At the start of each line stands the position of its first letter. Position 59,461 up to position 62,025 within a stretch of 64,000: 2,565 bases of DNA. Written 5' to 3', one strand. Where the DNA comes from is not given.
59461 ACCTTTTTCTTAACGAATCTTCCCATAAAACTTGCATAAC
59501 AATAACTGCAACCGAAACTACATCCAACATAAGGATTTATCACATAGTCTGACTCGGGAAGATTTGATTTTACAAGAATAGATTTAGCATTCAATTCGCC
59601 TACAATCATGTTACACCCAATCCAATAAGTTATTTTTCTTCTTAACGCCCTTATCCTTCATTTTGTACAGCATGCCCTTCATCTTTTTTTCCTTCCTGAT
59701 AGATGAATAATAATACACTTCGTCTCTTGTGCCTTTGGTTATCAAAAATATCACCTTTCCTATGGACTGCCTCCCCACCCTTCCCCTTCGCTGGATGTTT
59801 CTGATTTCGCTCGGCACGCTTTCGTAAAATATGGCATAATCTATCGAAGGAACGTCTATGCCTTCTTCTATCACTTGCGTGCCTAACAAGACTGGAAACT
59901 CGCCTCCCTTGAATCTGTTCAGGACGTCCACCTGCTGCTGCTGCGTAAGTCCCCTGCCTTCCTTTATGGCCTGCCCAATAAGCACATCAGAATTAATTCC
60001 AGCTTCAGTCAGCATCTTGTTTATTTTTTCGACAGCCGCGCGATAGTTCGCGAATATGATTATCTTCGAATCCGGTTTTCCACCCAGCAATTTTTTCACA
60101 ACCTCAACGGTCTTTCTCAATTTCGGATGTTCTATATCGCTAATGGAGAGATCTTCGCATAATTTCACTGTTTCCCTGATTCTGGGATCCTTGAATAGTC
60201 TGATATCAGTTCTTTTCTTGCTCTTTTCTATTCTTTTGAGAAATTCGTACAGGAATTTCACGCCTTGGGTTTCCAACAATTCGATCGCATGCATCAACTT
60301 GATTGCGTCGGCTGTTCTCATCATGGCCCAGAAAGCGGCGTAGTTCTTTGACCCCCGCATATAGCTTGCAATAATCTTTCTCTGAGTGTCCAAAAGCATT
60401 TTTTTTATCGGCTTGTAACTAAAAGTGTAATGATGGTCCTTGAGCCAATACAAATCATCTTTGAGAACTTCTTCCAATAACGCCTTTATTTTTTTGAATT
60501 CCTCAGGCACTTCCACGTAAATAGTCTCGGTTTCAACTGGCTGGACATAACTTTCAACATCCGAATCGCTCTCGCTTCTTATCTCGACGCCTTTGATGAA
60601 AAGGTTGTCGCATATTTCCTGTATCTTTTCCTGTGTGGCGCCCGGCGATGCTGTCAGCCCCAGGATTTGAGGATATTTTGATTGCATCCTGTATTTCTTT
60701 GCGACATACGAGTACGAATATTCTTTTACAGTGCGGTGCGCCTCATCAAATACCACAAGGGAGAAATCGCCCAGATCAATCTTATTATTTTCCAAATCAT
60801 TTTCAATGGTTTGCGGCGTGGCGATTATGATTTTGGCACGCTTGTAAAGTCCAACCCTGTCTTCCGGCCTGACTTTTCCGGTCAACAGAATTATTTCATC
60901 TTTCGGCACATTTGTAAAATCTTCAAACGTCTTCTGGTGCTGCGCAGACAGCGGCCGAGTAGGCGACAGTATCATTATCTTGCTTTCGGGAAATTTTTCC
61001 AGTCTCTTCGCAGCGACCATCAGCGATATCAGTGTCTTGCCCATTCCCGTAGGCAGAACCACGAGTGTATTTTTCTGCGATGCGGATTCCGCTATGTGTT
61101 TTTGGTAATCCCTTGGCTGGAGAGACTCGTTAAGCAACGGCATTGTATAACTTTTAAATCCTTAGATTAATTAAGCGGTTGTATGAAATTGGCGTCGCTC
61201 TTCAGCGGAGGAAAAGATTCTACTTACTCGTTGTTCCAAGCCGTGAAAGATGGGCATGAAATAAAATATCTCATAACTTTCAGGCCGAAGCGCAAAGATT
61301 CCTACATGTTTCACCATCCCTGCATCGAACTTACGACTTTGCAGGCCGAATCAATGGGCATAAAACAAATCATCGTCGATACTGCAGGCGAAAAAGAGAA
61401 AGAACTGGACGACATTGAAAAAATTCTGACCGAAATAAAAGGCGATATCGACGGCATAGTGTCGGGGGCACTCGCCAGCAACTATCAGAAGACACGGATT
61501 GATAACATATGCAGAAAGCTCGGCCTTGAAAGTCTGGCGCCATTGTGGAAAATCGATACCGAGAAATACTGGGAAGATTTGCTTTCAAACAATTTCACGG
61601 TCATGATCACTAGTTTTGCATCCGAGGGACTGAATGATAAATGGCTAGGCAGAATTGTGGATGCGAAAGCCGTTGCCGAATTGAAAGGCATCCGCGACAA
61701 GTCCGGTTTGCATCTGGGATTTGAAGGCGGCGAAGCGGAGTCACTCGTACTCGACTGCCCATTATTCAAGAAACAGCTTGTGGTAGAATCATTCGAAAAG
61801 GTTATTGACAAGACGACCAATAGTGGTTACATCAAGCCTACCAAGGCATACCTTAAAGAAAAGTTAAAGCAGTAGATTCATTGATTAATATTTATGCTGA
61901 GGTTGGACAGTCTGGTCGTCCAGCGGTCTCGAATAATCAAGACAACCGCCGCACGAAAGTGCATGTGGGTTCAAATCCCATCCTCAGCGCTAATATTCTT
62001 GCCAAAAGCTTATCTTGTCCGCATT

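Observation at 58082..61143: Split Hef: helicase, COG1533 radical-SAM and short XPF nuclease genes tightly coupled on the minus strand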

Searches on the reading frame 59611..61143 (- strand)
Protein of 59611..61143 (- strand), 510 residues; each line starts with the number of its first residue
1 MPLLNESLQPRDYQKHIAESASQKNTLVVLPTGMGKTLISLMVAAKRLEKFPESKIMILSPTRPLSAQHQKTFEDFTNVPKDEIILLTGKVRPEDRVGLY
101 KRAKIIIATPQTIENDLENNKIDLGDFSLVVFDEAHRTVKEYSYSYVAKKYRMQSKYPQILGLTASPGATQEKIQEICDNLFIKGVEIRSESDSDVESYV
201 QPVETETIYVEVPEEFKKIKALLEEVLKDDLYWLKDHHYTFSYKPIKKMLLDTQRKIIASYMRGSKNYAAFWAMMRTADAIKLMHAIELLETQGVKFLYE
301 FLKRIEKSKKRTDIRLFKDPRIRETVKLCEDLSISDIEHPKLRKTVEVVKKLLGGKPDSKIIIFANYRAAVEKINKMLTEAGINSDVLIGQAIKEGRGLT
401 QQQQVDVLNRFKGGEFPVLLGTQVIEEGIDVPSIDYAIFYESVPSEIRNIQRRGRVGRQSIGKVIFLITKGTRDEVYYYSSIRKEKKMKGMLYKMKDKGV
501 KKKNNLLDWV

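Call 3: search_protein_families(library=pfam, proteins=[window:59611-61143:-], max_evalue=0.01)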
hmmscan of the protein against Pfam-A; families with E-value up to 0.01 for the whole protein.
window:59611-61143:- (510 aa): 8 families
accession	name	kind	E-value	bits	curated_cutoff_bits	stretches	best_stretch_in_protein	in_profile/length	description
PF00270.35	DEAD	-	6.6e-27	94.7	26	1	13-172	3-165/167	DEAD/DEAH box helicase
PF04851.21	ResIII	-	3.3e-25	89.4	22.5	1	8-167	2-162/164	Type III restriction enzyme, res subunit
PF00271.37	Helicase_C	-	2.5e-22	79.6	23.5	1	346-458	3-108/110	Helicase conserved C-terminal domain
PF21210.2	RNA_helicase_helical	-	1.6e-14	54.4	27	1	225-326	2-107/108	Putative ATP-dependent RNA helicase, helical bundle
PF18766.7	SWI2_SNF2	-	2.9e-08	34.1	26.7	1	21-190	16-175/221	SWI2/SNF2 ATPase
PF22590.2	Cas3-like_C_2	-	4.9e-05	24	27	1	363-459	8-104/106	CRISPR-associated nuclease/helicase Cas3, C-terminal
PF09171.15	AGOG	-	0.0038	17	26.1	1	296-365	75-146/248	N-glycosylase/DNA lyase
PF02562.22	PhoH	-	0.0064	16.4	27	0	14-62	9-58/205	PhoH-like protein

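Call 4: search_protein_families(library=ncbifam, proteins=[window:59611-61143:-], max_evalue=0.01)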
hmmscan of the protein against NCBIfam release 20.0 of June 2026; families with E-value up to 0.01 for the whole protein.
window:59611-61143:- (510 aa): 53 families (the best 25 are shown)
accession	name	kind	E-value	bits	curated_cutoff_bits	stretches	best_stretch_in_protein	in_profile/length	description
NF010337.0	PRK13766.1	equivalog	3.5e-183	610.8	610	1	5-504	12-513/781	Hef nuclease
NF008394.0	PRK11192.1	equivalog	3.9e-27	95.2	507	2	15-193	32-214/441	ATP-dependent RNA helicase SrmB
NF008744.0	PRK11776.1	equivalog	5.8e-21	74.6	524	2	31-198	49-216/460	ATP-dependent RNA helicase DbpA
NF053631.1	RNA_helic_CshA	equivalog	4.2e-18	65.4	646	2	344-490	223-362/434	degradosome RNA helicase CshA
TIGR00643.1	recG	equivalog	8.7e-18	64.4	659.4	2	25-167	258-396/629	ATP-dependent DNA helicase RecG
NF053636.1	DDHlcsCsdAPsy1082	equivalog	1.9e-16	59.7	890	2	347-461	232-342/512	DEAD/DEAH box helicase CsdA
TIGR04095.1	dnd_restrict_1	equivalog_domain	2.7e-16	59.6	600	2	401-464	325-388/451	DNA phosphorothioation system restriction enzyme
NF008165.0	PRK10917.1-3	equivalog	9e-16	57.5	711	2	22-167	284-422/692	ATP-dependent DNA helicase RecG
NF002340.1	PRK01297.1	equivalog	3.1e-15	55.9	564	2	349-484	240-366/372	ATP-dependent RNA helicase RhlB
NF008168.0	PRK10917.2-2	equivalog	1.7e-14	53.1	718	2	399-474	621-697/795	ATP-dependent DNA helicase RecG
NF008642.0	PRK11634.1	equivalog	2.6e-14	52.5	989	2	310-467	195-348/628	DEAD/DEAH family ATP-dependent RNA helicase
NF053711.1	RNA_heli_RhlE1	exception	3.8e-14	52.3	750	2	342-483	229-360/434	RNA helicase RhlE1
TIGR01587.1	cas3_core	equivalog_domain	1.3e-12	47.5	102.45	2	296-481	167-345/358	CRISPR-associated helicase Cas3'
NF003419.0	PRK04837.1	equivalog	1.3e-12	47.2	588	2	339-459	237-350/424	ATP-dependent RNA helicase RhlB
NF008164.0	PRK10917.1-2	equivalog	1.3e-12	46.9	785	2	27-140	301-412/704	ATP-dependent DNA helicase RecG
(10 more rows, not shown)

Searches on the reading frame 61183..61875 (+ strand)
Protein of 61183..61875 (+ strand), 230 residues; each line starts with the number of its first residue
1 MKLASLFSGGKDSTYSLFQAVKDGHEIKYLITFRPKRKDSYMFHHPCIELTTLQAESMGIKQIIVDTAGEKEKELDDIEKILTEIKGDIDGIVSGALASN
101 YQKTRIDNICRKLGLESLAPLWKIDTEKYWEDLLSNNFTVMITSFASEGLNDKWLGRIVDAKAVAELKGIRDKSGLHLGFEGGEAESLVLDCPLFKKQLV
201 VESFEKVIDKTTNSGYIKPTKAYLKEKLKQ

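Call 3: search_protein_families(library=pfam, proteins=[window:61183-61875:+], max_evalue=0.01)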
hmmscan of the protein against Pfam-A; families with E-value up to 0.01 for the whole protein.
window:61183-61875:+ (230 aa): 3 families
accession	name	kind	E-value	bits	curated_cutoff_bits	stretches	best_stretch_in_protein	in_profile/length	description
PF01902.24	Diphthami_syn_2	-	3.2e-71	239.8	23.2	1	1-214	1-211/219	Diphthamide synthase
PF23302.1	HTH_DNAJC9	-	0.00052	20.6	27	0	72-110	5-44/69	DNAJC9 HTH domain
PF06508.19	QueC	-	0.0045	16.9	22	1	5-66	4-59/210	Queuosine biosynthesis protein QueC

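Call 4: search_protein_families(library=ncbifam, proteins=[window:61183-61875:+], max_evalue=0.01)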
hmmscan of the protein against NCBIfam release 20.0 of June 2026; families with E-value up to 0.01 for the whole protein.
window:61183-61875:+ (230 aa): 4 families
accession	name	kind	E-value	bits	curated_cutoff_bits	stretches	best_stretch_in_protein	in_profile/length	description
TIGR03679.1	Dph6_archaeal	equivalog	3.5e-77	258.6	197.3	1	5-214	2-212/218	diphthine--ammonia ligase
NF052346.1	PAB0415_fam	hypoth_equivalog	1e-18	67.9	250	1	5-203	2-191/205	PAB0415 family putative ATP pyrophosphatase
NF052347.1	TTX_0299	hypoth_equivalog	1.8e-06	27.7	250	1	5-204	2-187/200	TTX_0299 family putative ATP pyrophosphatase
TIGR00364.1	TIGR00364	equivalog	0.001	18.7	150.3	1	6-67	4-59/201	7-cyano-7-deazaguanine synthase QueC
